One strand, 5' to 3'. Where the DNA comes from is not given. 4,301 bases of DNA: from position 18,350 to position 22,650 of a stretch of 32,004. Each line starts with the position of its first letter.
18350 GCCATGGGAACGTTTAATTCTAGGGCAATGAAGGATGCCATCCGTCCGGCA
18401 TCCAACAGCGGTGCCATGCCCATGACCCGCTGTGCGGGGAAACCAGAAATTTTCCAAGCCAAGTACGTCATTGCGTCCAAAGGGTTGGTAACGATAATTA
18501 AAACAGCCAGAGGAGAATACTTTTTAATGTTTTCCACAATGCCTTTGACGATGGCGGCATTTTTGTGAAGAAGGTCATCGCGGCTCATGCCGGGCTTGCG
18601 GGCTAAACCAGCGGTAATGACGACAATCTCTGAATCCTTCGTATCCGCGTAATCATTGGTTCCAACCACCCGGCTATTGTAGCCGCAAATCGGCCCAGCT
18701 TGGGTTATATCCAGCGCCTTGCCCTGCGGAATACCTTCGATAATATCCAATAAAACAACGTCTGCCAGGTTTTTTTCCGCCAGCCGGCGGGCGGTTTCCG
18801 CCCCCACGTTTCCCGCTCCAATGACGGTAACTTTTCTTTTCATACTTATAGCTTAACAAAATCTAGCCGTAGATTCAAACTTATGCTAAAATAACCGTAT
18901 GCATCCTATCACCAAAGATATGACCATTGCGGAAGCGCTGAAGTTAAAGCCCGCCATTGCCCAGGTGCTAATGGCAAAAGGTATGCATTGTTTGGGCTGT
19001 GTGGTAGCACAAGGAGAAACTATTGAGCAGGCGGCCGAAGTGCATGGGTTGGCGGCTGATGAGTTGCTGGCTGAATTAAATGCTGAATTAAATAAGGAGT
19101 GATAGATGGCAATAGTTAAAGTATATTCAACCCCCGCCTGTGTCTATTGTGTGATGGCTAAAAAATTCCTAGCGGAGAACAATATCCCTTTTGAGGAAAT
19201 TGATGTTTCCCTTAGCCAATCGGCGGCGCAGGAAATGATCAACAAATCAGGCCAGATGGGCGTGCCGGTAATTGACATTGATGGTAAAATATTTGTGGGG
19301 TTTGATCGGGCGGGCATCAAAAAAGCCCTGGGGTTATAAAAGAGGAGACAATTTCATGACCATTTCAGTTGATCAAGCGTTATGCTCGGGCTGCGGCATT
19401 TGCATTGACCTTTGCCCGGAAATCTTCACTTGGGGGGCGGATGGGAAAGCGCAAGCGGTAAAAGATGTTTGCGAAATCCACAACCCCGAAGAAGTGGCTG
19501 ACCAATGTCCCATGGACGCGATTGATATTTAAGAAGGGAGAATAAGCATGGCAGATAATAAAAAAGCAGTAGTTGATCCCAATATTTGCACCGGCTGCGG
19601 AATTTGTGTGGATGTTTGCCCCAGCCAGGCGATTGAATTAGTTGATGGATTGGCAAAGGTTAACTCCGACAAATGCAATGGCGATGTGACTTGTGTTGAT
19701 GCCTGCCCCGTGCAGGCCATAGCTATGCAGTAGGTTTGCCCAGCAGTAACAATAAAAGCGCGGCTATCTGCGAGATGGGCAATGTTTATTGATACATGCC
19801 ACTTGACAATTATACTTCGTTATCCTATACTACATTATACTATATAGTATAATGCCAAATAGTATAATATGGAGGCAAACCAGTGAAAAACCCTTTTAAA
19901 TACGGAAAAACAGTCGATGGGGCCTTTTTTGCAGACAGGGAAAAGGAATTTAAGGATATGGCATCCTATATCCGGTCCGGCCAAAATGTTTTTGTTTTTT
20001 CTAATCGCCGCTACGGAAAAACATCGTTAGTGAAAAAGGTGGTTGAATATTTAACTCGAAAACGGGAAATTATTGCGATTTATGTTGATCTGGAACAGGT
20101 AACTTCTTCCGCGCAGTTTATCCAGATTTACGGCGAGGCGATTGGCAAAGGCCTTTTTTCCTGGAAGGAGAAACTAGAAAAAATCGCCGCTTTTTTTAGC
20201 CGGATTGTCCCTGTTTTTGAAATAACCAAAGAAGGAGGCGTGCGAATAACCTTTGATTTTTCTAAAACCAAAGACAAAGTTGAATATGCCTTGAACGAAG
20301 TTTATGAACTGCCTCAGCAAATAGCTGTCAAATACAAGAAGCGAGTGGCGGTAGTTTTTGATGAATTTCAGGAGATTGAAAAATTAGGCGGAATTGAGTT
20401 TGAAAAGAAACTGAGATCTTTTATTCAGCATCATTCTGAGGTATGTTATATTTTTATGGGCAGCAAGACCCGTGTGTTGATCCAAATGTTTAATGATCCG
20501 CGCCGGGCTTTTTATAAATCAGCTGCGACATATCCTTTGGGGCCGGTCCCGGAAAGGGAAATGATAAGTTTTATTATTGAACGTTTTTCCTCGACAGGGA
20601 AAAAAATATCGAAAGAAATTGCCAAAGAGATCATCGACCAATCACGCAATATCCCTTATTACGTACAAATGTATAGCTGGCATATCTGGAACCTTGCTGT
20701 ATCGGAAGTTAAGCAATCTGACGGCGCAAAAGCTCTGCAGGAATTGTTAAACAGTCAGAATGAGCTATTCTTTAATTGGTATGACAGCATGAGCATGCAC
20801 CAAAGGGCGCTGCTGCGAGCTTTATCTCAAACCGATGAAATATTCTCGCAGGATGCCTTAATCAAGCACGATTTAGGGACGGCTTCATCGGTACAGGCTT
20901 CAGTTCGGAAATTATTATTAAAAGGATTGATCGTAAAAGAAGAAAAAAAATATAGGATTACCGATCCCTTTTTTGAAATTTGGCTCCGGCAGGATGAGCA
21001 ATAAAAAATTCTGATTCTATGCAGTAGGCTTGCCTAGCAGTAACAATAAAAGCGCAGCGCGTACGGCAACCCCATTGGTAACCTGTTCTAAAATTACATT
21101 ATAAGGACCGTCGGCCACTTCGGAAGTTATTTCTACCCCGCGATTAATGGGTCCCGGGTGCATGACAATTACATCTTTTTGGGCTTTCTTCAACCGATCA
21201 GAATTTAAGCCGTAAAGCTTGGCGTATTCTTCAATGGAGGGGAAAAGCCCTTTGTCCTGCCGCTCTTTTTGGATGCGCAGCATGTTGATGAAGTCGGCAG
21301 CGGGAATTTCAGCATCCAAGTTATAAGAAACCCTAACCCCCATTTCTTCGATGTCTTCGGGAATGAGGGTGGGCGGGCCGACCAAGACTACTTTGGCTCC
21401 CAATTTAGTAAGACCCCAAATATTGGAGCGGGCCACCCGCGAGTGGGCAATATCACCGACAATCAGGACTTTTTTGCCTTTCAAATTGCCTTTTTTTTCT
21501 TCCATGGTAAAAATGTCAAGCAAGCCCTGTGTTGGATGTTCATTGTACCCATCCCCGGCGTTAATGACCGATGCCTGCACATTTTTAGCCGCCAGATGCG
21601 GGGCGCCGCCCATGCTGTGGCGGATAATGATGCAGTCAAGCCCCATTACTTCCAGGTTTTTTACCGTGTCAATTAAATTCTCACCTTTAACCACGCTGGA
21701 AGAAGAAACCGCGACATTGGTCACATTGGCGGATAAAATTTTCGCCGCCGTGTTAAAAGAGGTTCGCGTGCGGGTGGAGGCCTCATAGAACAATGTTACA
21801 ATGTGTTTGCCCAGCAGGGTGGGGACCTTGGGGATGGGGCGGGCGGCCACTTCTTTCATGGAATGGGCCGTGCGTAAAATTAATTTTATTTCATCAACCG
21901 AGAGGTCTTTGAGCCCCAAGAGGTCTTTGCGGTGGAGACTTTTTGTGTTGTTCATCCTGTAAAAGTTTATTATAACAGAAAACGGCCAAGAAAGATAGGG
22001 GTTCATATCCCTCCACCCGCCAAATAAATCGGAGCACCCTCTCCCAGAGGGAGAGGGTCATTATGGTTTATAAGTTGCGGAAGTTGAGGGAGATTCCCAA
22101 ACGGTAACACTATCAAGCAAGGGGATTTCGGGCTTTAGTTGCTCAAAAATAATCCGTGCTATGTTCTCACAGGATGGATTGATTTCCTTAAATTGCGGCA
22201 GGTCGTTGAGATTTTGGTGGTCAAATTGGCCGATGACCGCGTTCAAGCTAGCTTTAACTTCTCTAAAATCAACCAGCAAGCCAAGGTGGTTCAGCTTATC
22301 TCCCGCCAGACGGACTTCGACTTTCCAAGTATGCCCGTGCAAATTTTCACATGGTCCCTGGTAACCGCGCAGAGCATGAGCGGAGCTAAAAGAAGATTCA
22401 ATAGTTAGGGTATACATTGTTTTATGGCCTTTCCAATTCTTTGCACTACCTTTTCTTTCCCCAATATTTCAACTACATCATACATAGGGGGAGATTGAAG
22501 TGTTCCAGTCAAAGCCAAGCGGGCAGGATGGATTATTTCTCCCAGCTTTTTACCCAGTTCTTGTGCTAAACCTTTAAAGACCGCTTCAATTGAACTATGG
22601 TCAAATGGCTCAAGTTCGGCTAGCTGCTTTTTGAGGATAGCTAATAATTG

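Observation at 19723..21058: Single-gene ATPase cassette bracketed by 42-nt direct repeats that duplicate the pyrB 3' end with only synonymous changes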

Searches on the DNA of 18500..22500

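Call 86: search_rna_families(source=window, start=18500, end=22500, threshold=evalue, max_evalue=0.1)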
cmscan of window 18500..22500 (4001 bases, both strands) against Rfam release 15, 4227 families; matches with E-value up to 0.1: 0.
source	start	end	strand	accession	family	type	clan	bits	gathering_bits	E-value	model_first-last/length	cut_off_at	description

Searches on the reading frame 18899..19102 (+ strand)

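Call 5: search_protein_families(library=pfam, proteins=[window:18899-19102:+])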
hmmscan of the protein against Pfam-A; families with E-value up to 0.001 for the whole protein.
window:18899-19102:+ (67 aa): 1 family
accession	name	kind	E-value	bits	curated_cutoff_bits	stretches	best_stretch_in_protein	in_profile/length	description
PF08984.16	DUF1858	-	2.6e-20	72.7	32.2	1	4-57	1-59/59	Domain of unknown function (DUF1858)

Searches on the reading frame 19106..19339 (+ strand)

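Call 5: search_protein_families(library=pfam, proteins=[window:19106-19339:+])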
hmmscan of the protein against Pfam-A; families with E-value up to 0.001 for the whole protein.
window:19106-19339:+ (77 aa): 3 families
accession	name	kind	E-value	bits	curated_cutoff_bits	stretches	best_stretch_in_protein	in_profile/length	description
PF00462.30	Glutaredoxin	-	4.6e-19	68.8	22.9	1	4-62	1-59/60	Glutaredoxin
PF13417.12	GST_N_3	-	1.3e-05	25.9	22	1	7-64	2-58/75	Glutathione S-transferase, N-terminal domain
PF13192.12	Thioredoxin_3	-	0.00026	21.4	24.8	1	4-63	3-60/76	Thioredoxin domain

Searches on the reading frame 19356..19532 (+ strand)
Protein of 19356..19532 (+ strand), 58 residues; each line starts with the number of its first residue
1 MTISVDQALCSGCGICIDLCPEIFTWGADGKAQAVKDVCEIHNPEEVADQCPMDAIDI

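Call 5: search_protein_families(library=pfam, proteins=[window:19356-19532:+])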
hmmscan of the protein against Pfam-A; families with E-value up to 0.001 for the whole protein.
window:19356-19532:+ (58 aa): 6 families
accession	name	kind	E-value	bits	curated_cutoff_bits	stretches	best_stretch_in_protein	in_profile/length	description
PF13459.11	Fer4_15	-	4.1e-09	37.5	22.4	1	3-58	1-66/66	4Fe-4S single cluster domain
PF13370.11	Fer4_13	-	5e-09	37.2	24.5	1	5-57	1-57/58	4Fe-4S single cluster domain of Ferredoxin I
PF00037.32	Fer4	-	1.1e-05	25.4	21.1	1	4-21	2-19/24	4Fe-4S binding domain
PF12837.12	Fer4_6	-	1.7e-05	25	25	1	3-22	2-21/24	4Fe-4S binding domain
PF13237.11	Fer4_10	-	0.00037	20.8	25.5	1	3-39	2-30/53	4Fe-4S dicluster domain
PF12797.12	Fer4_2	-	0.0007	19.8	24.5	1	4-22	4-22/22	4Fe-4S binding domain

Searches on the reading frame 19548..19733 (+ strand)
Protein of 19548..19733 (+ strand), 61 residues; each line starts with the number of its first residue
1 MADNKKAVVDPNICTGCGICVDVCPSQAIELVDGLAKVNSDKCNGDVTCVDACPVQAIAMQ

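Call 5: search_protein_families(library=pfam, proteins=[window:19548-19733:+])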
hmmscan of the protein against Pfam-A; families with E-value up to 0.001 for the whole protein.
window:19548-19733:+ (61 aa): 13 families
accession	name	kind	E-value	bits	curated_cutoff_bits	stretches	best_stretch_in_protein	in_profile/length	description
PF00037.32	Fer4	-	2.1e-14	53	21.1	2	8-30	2-24/24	4Fe-4S binding domain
PF12837.12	Fer4_6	-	8.3e-14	51.2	25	2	7-29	2-24/24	4Fe-4S binding domain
PF12838.12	Fer4_7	-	2.9e-13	50.5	27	2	14-57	2-52/52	4Fe-4S dicluster domain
PF13237.11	Fer4_10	-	2.6e-11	43.7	25.5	1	7-54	2-53/53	4Fe-4S dicluster domain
PF25160.1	LdpA_Fe-S-bd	-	7.1e-11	42.2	27.6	2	20-60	9-45/49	LdpA Fe-S cluster-binding domain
PF14697.11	Fer4_21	-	4.5e-10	39.9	35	1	7-60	1-59/59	4Fe-4S dicluster domain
PF13187.11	Fer4_9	-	2.9e-08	34.1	27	1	14-58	2-52/52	4Fe-4S dicluster domain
PF12797.12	Fer4_2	-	6.4e-08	32.5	24.5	1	7-26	3-22/22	4Fe-4S binding domain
PF13484.11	Fer4_16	-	6.5e-08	33.7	30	1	14-44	2-30/66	4Fe-4S double cluster binding domain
PF12800.12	Fer4_4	-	1.4e-07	31.7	24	1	11-25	1-15/17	4Fe-4S binding domain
PF12798.12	Fer4_3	-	1.2e-06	29.3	27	1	14-28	1-15/15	4Fe-4S binding domain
PF13459.11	Fer4_15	-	2.5e-05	25.3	22.4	0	8-58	2-64/66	4Fe-4S single cluster domain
PF13534.11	Fer4_17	-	0.00028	21.8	22.2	0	14-28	2-16/61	4Fe-4S dicluster domain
